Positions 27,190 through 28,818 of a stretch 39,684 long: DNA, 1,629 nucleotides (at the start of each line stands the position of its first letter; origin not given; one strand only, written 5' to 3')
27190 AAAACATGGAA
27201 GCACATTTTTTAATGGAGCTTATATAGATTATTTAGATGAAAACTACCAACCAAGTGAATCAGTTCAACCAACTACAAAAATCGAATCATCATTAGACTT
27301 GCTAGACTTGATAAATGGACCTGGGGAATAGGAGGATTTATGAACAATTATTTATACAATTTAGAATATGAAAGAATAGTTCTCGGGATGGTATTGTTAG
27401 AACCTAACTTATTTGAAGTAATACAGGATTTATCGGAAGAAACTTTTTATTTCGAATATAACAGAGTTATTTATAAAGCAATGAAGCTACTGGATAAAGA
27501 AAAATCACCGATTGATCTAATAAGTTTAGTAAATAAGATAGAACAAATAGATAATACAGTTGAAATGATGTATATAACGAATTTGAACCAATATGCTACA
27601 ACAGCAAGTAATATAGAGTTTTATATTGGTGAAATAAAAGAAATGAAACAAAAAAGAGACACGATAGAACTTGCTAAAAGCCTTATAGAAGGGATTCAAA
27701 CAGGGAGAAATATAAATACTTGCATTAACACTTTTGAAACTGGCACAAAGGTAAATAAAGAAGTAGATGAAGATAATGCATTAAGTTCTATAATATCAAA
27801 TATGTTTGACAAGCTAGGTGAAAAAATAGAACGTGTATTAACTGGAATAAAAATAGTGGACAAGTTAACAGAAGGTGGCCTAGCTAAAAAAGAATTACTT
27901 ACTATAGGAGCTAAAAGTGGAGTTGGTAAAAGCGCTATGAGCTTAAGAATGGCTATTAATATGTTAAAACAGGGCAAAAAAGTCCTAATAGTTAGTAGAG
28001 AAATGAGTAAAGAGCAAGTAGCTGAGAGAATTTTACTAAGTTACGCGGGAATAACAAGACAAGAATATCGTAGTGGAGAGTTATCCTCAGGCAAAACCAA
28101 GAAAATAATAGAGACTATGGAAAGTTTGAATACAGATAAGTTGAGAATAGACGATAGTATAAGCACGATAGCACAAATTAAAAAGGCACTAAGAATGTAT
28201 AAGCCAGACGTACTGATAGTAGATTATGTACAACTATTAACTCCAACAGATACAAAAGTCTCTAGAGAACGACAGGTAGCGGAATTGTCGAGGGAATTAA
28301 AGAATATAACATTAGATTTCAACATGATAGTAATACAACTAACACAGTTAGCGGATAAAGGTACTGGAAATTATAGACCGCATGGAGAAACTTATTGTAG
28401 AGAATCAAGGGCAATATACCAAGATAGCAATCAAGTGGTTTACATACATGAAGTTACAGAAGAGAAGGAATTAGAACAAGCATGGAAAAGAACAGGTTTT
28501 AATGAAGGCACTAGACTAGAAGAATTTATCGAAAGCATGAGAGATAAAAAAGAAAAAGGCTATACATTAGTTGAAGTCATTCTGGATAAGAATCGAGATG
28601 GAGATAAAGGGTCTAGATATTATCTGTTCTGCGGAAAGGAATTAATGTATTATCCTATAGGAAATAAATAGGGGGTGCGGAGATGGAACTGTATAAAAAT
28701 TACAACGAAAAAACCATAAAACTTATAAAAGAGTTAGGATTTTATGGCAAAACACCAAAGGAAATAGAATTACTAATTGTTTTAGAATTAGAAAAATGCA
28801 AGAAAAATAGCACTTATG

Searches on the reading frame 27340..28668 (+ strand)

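Call 11: search_protein_families(library=phrogs, proteins=[window:27340-28668:+], max_evalue=0.00001)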
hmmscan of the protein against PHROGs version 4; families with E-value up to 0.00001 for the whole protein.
window:27340-28668:+ (443 aa): 4 families
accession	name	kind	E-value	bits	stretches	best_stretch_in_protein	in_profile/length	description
phrog_19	-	DNA, RNA and nucleotide metabolism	8e-77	260.5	1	2-432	155-570/621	DnaB-like replicative helicase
phrog_239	-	DNA, RNA and nucleotide metabolism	1.2e-22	81.7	1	148-374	321-558/801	DNA primase/helicase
phrog_243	-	DNA, RNA and nucleotide metabolism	1.8e-18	67.5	1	179-421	30-244/273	DnaB-like replicative helicase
phrog_11530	-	unknown function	6.3e-08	33.7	1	285-369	27-113/184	-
